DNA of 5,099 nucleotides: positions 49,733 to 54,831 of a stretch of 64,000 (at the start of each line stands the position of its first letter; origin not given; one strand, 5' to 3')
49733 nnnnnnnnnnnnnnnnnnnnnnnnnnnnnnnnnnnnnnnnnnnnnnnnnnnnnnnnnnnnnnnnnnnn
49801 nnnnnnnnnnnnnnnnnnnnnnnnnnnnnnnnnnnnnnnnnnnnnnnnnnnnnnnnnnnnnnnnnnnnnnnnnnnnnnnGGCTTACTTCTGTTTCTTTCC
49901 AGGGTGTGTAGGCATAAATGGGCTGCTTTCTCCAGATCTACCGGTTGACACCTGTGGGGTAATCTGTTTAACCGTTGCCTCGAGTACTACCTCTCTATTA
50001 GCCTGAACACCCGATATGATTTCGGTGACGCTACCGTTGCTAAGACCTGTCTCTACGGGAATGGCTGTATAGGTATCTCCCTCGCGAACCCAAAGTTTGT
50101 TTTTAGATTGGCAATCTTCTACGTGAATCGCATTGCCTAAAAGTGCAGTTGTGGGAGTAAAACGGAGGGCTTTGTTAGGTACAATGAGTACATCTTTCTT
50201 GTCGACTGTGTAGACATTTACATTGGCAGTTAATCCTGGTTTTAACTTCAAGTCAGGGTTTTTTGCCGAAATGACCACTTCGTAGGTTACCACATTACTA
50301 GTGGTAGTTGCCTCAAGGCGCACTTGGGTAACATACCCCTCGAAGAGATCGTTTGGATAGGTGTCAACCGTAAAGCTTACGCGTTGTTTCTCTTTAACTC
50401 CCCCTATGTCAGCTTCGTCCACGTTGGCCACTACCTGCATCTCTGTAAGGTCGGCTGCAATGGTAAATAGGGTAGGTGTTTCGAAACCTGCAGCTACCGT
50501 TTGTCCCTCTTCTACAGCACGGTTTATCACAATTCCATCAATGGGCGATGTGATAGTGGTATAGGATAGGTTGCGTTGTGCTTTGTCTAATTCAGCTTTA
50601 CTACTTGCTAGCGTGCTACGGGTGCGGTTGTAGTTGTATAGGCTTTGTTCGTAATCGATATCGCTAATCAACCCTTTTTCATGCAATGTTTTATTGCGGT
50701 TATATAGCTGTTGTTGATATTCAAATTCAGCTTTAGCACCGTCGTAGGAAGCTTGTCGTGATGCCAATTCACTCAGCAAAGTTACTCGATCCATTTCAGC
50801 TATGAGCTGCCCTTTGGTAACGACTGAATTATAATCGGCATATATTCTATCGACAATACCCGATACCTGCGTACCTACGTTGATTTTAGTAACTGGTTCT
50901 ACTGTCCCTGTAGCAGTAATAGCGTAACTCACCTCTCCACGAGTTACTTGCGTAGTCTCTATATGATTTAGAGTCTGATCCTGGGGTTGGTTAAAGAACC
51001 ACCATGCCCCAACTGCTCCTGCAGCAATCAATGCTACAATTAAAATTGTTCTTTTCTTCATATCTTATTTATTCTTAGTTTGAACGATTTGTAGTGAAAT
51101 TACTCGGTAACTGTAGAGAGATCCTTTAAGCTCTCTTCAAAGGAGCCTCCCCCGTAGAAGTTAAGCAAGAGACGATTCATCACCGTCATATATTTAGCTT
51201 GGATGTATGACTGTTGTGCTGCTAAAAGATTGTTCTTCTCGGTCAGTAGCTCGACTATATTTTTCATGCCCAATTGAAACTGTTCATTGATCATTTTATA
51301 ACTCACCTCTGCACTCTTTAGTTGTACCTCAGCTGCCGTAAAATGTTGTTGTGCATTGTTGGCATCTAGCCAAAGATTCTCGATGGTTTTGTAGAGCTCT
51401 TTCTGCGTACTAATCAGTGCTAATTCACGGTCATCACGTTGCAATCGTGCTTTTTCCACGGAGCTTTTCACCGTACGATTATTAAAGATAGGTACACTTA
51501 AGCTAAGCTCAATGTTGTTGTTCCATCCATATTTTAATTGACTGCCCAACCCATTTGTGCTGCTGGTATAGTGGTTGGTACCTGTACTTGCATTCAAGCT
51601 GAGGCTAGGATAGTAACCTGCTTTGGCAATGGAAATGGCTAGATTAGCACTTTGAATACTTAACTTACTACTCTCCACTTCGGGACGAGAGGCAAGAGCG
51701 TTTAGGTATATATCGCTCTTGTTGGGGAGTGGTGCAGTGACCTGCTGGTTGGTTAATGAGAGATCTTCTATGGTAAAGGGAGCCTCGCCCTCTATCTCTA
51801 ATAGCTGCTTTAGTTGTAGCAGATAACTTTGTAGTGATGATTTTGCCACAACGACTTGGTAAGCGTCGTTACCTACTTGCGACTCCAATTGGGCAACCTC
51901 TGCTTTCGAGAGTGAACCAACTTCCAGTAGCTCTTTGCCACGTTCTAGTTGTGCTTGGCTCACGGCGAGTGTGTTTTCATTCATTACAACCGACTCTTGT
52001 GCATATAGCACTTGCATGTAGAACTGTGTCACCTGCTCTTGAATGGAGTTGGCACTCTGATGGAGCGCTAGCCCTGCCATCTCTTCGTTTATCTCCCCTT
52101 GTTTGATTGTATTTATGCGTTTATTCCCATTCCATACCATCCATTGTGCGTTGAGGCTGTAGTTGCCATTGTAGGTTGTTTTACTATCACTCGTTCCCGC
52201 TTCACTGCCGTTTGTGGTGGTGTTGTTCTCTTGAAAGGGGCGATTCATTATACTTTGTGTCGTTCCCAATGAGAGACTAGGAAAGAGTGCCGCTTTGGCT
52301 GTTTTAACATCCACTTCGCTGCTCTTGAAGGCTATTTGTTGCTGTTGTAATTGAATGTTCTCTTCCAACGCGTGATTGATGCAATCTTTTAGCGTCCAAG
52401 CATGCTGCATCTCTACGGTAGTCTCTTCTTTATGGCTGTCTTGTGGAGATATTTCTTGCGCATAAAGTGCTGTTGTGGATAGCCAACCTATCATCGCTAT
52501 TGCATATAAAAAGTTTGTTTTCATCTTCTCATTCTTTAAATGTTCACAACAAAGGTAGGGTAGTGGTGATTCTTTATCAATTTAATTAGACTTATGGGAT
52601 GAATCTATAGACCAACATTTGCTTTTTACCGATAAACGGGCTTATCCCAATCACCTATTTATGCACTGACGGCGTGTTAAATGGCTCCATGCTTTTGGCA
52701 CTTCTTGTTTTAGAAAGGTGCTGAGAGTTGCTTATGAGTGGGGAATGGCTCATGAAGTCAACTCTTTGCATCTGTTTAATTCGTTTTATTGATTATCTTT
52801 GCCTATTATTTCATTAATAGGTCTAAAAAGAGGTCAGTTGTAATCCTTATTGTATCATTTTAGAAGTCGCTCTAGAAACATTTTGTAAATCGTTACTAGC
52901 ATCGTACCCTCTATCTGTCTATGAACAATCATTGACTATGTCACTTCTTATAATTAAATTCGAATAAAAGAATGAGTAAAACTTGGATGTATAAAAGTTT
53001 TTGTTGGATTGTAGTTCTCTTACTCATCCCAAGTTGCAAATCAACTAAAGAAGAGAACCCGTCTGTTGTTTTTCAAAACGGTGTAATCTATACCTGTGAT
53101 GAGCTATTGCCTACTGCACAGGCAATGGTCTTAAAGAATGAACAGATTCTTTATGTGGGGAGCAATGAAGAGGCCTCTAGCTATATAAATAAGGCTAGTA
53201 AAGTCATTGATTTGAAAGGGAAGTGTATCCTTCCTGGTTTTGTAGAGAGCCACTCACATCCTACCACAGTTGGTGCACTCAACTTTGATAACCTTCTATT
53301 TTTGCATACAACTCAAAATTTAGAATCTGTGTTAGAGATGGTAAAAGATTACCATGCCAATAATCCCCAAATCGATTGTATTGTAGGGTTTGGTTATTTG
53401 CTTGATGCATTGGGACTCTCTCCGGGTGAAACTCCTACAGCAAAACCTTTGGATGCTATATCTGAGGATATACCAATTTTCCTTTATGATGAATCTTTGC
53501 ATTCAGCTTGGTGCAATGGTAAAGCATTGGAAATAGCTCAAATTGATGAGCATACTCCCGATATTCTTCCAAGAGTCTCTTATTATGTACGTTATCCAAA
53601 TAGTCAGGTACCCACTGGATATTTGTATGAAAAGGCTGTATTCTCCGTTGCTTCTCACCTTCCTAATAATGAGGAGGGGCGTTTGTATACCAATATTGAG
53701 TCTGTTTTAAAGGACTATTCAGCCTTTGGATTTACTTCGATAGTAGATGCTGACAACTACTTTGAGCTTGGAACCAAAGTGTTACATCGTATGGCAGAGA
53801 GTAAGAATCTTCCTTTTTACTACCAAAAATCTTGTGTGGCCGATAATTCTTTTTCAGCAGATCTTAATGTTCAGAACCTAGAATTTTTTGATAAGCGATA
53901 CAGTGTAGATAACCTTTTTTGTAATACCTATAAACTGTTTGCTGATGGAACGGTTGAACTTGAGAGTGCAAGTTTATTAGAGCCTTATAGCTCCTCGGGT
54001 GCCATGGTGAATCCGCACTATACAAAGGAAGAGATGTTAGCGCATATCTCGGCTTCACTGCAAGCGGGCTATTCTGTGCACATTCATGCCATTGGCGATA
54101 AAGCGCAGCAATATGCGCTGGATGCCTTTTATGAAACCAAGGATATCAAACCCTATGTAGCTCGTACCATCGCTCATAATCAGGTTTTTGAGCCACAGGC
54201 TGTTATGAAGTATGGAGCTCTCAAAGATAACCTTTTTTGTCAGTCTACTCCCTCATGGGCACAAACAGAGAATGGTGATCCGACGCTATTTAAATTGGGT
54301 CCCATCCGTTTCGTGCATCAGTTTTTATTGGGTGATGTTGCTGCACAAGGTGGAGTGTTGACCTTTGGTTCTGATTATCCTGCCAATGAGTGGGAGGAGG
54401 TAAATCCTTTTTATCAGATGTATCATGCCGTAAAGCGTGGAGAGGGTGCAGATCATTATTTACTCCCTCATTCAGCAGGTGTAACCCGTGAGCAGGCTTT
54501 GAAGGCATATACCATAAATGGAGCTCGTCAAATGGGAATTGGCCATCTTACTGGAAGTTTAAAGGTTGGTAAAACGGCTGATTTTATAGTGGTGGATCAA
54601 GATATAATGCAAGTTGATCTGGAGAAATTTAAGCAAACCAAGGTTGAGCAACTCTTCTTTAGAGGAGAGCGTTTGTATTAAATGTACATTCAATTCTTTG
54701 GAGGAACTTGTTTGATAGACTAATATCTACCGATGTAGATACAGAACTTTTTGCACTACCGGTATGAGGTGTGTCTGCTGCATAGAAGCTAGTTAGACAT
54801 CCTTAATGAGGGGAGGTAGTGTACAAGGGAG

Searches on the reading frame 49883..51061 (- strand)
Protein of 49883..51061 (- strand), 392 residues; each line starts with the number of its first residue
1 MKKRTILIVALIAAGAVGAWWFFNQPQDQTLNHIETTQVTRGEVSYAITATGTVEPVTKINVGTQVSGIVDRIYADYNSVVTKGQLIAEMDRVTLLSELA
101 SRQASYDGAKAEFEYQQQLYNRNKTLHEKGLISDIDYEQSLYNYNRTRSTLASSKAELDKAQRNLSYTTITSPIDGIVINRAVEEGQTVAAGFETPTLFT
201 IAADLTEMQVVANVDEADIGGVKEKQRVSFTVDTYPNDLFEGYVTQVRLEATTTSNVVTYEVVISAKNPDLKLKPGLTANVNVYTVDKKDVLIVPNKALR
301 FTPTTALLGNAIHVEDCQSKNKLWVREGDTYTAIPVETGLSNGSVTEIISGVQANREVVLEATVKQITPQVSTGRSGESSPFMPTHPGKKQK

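Call 59: search_protein_families(library=pfam, proteins=[window:49883-51061:-], max_evalue=0.001)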
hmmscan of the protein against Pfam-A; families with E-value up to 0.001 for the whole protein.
window:49883-51061:- (392 aa): 4 families
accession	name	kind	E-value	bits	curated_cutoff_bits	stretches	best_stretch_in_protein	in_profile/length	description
PF16576.10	HlyD_D23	-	3.3e-23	82.5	30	1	47-279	5-214/214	Barrel-sandwich domain of CusB or HlyD membrane-fusion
PF13437.12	HlyD_3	-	9.8e-16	58.9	22.2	1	169-276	1-106/106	HlyD family secretion protein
PF13533.13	Biotin_lipoyl_2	-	5.2e-05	23.4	29.8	0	62-91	3-32/32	Biotin-lipoyl like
PF02321.23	OEP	-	0.00011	22.5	22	1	95-169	112-186/187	Outer membrane efflux protein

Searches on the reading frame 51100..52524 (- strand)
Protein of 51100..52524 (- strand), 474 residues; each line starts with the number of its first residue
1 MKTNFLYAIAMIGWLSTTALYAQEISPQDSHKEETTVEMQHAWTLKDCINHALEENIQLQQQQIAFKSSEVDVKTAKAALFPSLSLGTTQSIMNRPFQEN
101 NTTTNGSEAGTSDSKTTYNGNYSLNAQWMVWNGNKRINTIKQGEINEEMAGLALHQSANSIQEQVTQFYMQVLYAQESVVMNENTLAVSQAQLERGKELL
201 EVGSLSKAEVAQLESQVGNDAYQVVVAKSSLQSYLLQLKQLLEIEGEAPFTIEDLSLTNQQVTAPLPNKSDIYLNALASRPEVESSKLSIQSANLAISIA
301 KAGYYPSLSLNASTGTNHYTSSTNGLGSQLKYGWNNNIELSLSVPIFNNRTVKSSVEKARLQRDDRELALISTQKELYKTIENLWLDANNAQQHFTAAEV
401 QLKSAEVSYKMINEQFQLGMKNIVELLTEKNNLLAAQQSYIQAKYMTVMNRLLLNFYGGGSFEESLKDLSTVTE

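Call 59: search_protein_families(library=pfam, proteins=[window:51100-52524:-], max_evalue=0.001)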
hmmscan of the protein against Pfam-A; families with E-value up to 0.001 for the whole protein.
window:51100-52524:- (474 aa): 1 family
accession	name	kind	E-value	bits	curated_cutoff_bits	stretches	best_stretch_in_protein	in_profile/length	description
PF02321.23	OEP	-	9.3e-54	182.5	22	2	275-457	7-185/187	Outer membrane efflux protein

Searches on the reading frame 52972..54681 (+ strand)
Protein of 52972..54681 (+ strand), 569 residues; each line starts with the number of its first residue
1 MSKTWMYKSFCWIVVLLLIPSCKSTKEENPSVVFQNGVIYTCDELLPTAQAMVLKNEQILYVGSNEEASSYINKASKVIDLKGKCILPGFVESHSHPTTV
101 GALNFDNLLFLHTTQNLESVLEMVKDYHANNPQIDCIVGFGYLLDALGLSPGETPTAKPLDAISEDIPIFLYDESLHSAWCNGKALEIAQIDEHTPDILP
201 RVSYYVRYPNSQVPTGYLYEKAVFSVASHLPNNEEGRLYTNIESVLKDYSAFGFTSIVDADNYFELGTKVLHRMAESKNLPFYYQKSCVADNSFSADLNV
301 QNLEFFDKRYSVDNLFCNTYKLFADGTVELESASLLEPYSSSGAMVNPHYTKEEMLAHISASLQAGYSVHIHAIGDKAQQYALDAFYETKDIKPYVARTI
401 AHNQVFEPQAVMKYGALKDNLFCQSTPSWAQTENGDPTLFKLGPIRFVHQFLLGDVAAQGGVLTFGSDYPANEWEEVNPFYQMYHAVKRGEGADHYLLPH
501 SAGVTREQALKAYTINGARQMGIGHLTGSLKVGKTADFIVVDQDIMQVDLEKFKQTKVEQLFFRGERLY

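Call 59: search_protein_families(library=pfam, proteins=[window:52972-54681:+], max_evalue=0.001)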
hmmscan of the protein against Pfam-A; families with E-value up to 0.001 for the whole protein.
window:52972-54681:+ (569 aa): 2 families
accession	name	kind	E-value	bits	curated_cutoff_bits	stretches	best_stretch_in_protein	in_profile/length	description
PF07969.17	Amidohydro_3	-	2.4e-67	228.9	29.7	1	77-569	1-472/472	Amidohydrolase family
PF01979.26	Amidohydro_1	-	1.7e-15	57.6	25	1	499-565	276-342/345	Amidohydrolase family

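Call 84: list_cluster_members(proteins=[window:52972-54681:+, window:55138-57168:-, window:49136-49879:-, window:62177-63349:-, window:59697-60344:-])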
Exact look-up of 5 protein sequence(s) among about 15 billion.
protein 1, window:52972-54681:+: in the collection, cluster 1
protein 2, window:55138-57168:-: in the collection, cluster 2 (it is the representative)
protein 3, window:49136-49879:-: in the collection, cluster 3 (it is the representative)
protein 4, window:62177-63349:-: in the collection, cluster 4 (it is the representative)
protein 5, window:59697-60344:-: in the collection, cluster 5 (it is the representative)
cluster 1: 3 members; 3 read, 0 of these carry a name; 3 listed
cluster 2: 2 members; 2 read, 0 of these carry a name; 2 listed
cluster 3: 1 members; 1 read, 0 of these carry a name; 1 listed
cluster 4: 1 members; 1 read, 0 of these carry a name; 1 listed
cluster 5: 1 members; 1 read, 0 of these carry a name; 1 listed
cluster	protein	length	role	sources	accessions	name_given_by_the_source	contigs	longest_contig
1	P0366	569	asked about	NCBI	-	-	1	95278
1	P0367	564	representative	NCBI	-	-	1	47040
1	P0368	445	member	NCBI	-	-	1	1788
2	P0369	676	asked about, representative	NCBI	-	-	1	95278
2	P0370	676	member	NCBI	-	-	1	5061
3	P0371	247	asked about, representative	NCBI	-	-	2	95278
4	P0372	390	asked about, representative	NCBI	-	-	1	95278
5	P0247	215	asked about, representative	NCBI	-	-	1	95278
